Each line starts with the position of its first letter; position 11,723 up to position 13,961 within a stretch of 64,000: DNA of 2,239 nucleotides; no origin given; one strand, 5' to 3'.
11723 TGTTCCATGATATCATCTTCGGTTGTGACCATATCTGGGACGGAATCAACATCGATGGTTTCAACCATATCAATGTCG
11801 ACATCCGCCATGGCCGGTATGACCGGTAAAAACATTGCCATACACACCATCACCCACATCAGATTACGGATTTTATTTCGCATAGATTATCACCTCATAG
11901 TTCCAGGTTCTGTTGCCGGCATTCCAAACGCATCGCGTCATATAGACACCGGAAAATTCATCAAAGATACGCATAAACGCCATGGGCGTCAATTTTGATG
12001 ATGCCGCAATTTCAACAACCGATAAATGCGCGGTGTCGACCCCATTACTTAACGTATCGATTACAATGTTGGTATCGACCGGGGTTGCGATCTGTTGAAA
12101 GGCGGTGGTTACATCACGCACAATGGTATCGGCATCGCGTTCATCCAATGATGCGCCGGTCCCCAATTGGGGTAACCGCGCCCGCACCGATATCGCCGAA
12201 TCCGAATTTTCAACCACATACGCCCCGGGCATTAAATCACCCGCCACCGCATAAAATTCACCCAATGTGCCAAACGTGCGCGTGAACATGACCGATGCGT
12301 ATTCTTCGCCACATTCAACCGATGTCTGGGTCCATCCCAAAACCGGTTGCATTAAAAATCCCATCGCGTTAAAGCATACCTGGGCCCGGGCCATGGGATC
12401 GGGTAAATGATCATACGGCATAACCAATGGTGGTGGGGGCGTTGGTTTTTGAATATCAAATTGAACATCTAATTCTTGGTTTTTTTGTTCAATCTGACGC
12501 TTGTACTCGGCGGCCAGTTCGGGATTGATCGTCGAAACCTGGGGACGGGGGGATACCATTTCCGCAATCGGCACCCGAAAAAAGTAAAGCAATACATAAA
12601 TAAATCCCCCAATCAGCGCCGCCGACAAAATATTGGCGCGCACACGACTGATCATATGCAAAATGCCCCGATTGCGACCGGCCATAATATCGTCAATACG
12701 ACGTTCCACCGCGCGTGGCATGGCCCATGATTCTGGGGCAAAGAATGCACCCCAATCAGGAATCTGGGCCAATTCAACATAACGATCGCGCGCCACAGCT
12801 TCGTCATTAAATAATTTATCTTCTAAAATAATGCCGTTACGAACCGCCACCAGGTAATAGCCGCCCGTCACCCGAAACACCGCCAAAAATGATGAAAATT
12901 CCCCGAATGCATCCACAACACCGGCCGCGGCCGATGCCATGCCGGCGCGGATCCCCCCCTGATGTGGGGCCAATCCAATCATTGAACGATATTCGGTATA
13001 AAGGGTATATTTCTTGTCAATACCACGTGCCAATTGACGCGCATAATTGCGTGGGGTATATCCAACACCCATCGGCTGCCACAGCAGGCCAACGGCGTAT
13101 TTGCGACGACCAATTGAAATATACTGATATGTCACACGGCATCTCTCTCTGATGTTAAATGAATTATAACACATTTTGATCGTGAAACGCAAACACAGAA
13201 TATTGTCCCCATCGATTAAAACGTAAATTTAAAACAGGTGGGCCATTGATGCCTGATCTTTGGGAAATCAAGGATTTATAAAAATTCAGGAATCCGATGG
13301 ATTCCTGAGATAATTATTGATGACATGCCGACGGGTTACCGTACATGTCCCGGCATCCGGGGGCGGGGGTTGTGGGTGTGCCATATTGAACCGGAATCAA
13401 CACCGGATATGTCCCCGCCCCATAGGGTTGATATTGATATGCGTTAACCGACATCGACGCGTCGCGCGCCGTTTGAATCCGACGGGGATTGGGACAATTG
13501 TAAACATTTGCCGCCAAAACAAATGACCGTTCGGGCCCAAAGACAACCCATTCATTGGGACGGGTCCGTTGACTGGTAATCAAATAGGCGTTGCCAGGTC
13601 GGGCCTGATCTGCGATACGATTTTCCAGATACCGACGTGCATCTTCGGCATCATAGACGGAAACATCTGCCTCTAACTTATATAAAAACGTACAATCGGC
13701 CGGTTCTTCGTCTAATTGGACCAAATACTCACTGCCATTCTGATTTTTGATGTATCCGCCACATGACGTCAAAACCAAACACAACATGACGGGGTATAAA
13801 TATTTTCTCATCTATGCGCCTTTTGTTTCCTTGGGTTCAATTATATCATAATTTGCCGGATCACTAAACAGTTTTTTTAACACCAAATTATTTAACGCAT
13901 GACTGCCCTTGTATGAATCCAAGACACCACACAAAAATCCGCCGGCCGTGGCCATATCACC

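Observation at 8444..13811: Orphan type IVb-pilus / T2SS-like inner-membrane assembly module inserted between lpxC and gyrB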

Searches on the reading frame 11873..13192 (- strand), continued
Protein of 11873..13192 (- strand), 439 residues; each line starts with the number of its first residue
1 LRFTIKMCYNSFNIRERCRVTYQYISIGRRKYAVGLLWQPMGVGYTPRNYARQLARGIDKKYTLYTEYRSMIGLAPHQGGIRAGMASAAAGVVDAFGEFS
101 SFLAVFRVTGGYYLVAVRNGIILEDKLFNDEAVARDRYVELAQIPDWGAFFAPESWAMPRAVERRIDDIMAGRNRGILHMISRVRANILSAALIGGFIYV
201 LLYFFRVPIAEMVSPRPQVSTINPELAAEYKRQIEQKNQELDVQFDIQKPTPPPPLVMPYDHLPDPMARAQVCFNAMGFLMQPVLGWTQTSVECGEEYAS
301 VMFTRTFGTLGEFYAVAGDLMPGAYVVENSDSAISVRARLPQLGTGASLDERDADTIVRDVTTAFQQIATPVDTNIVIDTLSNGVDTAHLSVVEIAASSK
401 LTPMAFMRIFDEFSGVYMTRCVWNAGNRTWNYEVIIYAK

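Call 71: find_encoding_contigs(protein=P0399, flank=10000, max_places=10)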
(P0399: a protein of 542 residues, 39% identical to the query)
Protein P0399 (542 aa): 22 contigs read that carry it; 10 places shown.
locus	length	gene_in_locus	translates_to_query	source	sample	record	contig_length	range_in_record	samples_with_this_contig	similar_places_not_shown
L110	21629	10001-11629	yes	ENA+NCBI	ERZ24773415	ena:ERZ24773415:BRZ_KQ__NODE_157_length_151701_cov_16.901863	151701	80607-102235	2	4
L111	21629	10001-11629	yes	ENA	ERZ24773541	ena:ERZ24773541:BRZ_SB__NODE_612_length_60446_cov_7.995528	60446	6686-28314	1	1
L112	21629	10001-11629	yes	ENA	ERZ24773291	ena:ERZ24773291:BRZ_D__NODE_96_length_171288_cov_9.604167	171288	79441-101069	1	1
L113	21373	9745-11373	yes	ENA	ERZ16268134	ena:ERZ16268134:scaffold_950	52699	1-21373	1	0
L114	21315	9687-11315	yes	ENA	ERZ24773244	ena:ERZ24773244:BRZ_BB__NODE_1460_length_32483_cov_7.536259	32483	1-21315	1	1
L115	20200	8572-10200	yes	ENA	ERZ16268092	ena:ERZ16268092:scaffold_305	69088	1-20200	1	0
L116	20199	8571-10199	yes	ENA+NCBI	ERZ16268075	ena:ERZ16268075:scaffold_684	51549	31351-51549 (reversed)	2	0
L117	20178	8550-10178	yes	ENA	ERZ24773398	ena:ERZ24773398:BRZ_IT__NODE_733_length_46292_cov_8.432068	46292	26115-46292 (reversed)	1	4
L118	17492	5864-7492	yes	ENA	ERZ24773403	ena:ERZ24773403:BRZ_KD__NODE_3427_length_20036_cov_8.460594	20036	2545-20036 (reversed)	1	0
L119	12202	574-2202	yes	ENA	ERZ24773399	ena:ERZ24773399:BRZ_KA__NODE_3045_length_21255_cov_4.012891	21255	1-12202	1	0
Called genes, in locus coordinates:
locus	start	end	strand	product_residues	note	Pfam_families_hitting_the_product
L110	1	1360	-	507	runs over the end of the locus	PF02934:GatB_N, PF02637:GatB_Yqey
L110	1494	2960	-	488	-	PF01425:Amidase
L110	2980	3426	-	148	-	-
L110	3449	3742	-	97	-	PF02686:GatC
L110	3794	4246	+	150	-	PF03652:RuvX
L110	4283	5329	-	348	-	PF01594:AI-2E_transport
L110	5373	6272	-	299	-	-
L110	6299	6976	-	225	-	PF02463:SMC_N (weak), PF00005:ABC_tran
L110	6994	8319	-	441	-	PF19295:SufBD_N, PF01458:SUFBD_core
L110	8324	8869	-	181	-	-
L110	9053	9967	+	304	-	PF10671:TcpQ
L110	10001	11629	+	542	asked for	PF00263:Secretin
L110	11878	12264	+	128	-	-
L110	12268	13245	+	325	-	-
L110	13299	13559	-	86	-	-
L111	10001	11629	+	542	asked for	PF00263:Secretin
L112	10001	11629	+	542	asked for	PF00263:Secretin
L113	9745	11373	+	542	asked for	PF00263:Secretin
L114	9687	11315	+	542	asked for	PF00263:Secretin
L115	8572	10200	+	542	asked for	PF00263:Secretin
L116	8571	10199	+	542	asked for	PF00263:Secretin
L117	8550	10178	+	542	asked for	PF00263:Secretin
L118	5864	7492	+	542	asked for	PF00263:Secretin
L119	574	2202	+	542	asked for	PF00263:Secretin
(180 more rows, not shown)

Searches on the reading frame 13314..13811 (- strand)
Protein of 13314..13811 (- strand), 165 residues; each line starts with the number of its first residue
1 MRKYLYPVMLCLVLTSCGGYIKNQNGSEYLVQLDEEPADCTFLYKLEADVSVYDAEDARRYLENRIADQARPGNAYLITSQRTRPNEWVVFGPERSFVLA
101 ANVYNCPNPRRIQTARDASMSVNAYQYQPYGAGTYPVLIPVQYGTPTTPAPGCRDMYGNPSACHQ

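Call 3: search_protein_families(library=pfam, proteins=[window:13314-13811:-], max_evalue=1)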
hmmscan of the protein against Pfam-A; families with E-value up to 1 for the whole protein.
window:13314-13811:- (165 aa): 1 family
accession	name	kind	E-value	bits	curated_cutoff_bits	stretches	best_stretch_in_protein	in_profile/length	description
PF04934.19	Med6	-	0.18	12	27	1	21-121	53-116/133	MED6 mediator sub complex component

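Call 4: search_protein_families(library=ncbifam, proteins=[window:13314-13811:-], max_evalue=1)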
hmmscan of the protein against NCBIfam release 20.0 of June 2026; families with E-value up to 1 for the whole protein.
window:13314-13811:- (165 aa): 0 families

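Call 75: search_protein_families(library=padloc, proteins=[window:13314-13811:-], max_evalue=0.1)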
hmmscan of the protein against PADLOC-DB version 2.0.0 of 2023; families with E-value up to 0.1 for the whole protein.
window:13314-13811:- (165 aa): 0 families

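Call 77: predict_structure(protein=window:13314-13811:-)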
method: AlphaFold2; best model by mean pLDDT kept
length: 165 residues; sequences in the alignment: 1
mean_pLDDT: 32.8   pTM: 0.22
mean pLDDT of the five models: 32.8, 32.0, 31.0, 29.7, 28.7
residues with pLDDT >= 90: 0; 70-90: 0; 50-70: 0; < 50: 165
segments of 3 or more residues with pLDDT < 50: 1-165
pLDDT, mean of each block of 10 residues (from residue 1): 31 35 33 34 34 40 39 36 35 35 29 25 25 25 30 39 34
secondary structure, 60 per line:
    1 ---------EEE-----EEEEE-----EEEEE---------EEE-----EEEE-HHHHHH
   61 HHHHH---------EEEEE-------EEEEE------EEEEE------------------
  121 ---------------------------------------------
elements in order: E10-12 E18-22 E28-32 E42-44 E50-53 H55-65 E75-79 E87-91 E98-102
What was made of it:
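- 13314..13811 (-): Clade-specific lipoprotein (165 aa) with a nearly invariant core (residues 17-115). It is adjacent to the pil operon but probably belongs to the lpxK-lpxC transcription unit. The single-sequence AF2 model is unusable, pLDDT 33 (call 77).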

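Call 86: search_solved_structures(query=A5, max_evalue=10)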
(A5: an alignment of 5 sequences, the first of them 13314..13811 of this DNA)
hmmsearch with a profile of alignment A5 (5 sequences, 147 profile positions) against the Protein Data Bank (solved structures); distinct sequences matched with E-value up to 10: 0.
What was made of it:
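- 13314..13811 (-): No hit in Pfam, NCBIfam, PADLOC or the PDB (calls 3, 4, 75, 86).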
